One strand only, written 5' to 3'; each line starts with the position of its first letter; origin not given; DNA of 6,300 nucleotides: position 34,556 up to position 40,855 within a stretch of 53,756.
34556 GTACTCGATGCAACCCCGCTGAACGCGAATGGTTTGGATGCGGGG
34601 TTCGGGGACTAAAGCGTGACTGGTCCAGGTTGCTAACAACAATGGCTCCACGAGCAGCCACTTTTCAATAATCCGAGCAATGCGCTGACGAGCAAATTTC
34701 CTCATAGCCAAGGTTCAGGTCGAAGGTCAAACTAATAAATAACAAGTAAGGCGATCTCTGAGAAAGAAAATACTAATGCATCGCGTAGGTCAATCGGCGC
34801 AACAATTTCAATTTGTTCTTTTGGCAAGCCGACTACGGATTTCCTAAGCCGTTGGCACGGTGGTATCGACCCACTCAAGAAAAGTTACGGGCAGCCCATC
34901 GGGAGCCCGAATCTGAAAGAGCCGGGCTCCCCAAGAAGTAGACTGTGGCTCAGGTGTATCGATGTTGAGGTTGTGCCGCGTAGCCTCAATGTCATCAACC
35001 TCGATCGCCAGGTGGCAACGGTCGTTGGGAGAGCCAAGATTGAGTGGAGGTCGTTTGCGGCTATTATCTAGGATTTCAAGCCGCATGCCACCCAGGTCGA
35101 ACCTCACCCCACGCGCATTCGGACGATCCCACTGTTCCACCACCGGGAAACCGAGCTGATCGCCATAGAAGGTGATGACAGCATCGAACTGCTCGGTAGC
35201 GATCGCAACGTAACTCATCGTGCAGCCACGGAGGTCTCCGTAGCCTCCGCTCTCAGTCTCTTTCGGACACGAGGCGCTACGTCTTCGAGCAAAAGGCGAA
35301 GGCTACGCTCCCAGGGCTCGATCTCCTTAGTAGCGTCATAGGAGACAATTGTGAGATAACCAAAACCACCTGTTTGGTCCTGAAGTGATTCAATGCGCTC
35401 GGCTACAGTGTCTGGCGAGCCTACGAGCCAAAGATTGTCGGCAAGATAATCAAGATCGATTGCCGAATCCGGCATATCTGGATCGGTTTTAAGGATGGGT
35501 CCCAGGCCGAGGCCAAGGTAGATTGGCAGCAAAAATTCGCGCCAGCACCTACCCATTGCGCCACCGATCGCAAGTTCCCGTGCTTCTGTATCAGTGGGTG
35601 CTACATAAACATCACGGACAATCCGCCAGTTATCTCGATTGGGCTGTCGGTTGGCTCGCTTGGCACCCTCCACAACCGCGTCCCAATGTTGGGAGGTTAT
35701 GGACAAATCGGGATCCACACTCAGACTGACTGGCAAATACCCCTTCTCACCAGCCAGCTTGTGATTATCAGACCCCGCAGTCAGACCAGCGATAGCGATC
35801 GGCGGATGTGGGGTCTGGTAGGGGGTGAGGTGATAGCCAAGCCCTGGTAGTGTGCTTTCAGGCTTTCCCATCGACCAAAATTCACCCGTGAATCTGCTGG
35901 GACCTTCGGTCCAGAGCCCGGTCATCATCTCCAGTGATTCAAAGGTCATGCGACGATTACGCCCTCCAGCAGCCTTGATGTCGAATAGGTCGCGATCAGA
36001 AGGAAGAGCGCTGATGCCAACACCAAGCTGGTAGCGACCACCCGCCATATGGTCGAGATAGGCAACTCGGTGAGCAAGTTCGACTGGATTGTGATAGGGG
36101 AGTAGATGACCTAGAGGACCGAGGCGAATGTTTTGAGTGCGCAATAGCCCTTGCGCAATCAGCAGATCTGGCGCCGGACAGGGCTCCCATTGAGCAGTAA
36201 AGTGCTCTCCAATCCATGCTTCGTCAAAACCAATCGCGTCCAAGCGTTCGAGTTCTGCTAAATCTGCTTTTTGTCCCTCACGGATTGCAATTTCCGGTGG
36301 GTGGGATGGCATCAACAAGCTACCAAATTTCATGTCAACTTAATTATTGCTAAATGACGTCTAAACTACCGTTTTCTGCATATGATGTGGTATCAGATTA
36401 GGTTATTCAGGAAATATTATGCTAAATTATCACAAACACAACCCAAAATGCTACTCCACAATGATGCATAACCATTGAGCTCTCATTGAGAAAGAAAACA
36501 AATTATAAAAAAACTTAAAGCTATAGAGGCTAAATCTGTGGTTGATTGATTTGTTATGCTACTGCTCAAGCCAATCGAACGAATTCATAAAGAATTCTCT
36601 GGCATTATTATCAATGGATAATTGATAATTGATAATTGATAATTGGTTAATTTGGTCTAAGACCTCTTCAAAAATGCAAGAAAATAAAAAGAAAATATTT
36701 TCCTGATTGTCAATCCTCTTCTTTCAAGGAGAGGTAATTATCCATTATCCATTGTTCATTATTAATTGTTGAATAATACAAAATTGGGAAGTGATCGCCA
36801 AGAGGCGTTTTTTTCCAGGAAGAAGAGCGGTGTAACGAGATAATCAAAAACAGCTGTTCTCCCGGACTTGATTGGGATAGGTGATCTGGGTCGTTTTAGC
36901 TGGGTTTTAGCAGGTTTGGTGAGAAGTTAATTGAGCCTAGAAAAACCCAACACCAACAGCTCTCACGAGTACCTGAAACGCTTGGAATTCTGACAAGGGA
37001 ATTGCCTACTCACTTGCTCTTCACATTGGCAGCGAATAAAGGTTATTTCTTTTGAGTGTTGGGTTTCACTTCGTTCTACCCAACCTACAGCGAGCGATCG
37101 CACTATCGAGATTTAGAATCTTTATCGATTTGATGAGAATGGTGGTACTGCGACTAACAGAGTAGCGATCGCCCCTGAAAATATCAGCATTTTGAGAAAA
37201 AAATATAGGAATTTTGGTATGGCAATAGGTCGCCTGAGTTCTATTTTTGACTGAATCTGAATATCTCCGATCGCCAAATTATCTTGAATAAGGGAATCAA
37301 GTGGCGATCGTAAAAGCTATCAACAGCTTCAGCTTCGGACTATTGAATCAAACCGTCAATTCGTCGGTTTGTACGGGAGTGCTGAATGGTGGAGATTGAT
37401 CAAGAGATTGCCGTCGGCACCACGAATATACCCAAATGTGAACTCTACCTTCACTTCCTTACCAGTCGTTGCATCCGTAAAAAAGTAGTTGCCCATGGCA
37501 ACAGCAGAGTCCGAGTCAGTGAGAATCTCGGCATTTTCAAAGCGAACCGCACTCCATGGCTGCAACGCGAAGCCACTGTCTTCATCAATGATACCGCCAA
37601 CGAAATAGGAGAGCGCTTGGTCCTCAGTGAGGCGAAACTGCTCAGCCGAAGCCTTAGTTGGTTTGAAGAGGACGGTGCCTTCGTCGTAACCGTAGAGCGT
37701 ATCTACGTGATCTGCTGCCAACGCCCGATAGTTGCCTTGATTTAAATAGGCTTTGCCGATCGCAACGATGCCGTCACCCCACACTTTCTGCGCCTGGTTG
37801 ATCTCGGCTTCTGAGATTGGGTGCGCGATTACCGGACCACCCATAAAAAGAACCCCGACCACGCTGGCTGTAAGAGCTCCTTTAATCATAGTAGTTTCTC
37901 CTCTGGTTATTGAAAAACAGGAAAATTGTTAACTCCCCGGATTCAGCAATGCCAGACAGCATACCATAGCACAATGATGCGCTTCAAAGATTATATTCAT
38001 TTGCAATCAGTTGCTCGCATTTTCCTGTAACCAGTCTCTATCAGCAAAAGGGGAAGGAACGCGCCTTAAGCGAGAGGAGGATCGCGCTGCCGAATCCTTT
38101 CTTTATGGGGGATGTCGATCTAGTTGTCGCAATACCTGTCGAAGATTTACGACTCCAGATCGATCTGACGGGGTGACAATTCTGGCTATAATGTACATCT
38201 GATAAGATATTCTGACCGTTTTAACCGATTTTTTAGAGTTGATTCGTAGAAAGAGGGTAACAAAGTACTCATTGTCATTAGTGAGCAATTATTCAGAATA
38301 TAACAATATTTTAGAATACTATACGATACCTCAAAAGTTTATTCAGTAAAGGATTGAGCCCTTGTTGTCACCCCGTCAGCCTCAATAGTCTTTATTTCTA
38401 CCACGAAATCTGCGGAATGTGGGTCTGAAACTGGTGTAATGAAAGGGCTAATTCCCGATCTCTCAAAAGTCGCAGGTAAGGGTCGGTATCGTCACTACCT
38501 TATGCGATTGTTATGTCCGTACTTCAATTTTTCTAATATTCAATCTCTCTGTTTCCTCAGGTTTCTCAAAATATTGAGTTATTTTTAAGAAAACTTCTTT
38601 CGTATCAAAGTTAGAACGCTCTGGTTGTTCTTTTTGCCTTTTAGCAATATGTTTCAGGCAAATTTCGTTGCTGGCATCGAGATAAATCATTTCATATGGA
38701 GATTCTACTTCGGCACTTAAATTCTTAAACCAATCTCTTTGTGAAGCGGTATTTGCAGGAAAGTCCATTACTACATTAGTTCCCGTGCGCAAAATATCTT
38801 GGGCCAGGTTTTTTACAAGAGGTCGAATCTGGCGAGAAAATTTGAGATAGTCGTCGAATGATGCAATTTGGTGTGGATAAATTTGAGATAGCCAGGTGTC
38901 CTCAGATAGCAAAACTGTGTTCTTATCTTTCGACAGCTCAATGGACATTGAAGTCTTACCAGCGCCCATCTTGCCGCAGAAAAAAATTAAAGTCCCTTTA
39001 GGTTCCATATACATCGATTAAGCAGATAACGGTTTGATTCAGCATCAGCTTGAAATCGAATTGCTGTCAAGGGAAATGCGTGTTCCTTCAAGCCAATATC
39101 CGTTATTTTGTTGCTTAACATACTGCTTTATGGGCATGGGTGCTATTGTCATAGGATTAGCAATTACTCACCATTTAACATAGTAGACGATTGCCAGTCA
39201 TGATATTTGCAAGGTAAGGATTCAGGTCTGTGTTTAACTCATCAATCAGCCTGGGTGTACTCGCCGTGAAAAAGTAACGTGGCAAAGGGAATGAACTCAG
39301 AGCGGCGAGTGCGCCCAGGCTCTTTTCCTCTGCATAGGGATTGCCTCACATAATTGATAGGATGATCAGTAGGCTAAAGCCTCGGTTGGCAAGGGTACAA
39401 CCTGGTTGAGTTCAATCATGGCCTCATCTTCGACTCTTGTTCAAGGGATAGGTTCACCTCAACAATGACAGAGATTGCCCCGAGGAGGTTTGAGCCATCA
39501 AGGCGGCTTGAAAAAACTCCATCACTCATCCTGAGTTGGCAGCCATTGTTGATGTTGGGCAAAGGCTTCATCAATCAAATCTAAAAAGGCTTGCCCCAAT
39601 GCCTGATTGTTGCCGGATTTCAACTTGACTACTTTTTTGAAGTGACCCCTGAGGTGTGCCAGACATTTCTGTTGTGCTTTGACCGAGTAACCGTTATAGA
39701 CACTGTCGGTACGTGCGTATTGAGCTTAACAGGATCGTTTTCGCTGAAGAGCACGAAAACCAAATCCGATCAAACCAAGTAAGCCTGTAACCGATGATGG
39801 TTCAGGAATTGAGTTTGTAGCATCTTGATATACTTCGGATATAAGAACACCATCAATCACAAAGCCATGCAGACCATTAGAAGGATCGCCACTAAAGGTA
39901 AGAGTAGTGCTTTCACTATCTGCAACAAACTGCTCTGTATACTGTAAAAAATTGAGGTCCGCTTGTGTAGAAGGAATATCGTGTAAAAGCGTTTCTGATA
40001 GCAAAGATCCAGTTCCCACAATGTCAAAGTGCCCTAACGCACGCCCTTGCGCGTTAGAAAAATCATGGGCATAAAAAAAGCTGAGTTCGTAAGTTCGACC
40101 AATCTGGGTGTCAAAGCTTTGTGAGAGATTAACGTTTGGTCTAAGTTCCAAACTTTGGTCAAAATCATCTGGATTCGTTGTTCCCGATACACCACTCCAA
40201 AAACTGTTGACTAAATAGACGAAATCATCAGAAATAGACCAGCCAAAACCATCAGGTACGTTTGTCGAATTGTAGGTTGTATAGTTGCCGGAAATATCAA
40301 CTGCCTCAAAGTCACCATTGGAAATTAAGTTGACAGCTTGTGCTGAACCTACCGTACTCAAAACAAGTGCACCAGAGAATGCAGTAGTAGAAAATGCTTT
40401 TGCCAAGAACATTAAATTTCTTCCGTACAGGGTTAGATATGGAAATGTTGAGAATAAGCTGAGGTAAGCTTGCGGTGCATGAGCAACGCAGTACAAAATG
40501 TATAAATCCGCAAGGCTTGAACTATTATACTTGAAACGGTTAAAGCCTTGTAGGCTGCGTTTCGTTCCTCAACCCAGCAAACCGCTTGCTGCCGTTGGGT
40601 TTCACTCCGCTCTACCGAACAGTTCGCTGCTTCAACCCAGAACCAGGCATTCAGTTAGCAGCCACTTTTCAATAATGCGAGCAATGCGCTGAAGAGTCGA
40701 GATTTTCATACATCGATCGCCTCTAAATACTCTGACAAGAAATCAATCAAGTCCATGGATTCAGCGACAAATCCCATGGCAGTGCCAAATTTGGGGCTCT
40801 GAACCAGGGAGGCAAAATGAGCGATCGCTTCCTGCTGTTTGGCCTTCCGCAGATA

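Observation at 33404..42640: MoxR-AAA / VWA operon torn apart by a ~6-kb segment flanked by 40-bp direct repeats that duplicate the VWA start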

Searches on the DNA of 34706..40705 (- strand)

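Call 45: search_dna_similar(query=window:34706-40705:-, collection=plasmids, mode=distant, max_rows=15)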
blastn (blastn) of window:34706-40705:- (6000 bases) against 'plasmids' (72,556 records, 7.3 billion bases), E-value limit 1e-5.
Records with a match: 6; places in all: 8; records where one place covers at least 80% of the query: 0.
Best place of each record, by identity: 60-80% 6.
By first word of the organism name: Tolypothrix 2; Gloeothece 1; Dolichospermum 1; Methylobacter 1; Nostoc 1.
By predicted mobility (MOB-suite, as given by PLSDB): non-mobilizable 2; conjugative 2; mobilizable 2.
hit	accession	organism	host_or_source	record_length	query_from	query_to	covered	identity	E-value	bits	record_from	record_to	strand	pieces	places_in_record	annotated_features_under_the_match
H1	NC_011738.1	Gloeothece citriformis PCC 7424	-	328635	3958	4098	2%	78.7%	3e-22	117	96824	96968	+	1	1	MBL fold metallo-hydrolase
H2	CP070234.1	Dolichospermum sp. DET69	freshwater metagenome,metagenomic ...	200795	3933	4079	2%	71.5%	1e-9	76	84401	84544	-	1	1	none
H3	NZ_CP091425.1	Methylobacter sp. YRD-M1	isolate,wetland soil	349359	1825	1957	2%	73.5%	2e-11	81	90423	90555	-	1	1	ATP-binding protein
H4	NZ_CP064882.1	Tolypothrix sp. PCC 7601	Fresh water sample,Fresh water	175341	1032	1146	2%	74.4%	6e-6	63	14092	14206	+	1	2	none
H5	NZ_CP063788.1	Tolypothrix sp. PCC 7712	Soil sample,soil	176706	1032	1146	2%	74.4%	6e-6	63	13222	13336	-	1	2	IS66 family transposase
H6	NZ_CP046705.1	Nostoc sp. ATCC 53789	-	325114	1002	1073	1%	79.2%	6e-6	64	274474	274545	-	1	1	IS66 family transposase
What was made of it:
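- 39560..39704 (.): IS66-family transposase gene fragment (cargo debris). Call 45, hits H4-H6 (74-79% nt to annotated IS66 transposases).
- Tried and rejected: The plasmid search with the 6-kb interval gave only short gene-fragment hits (call 45).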
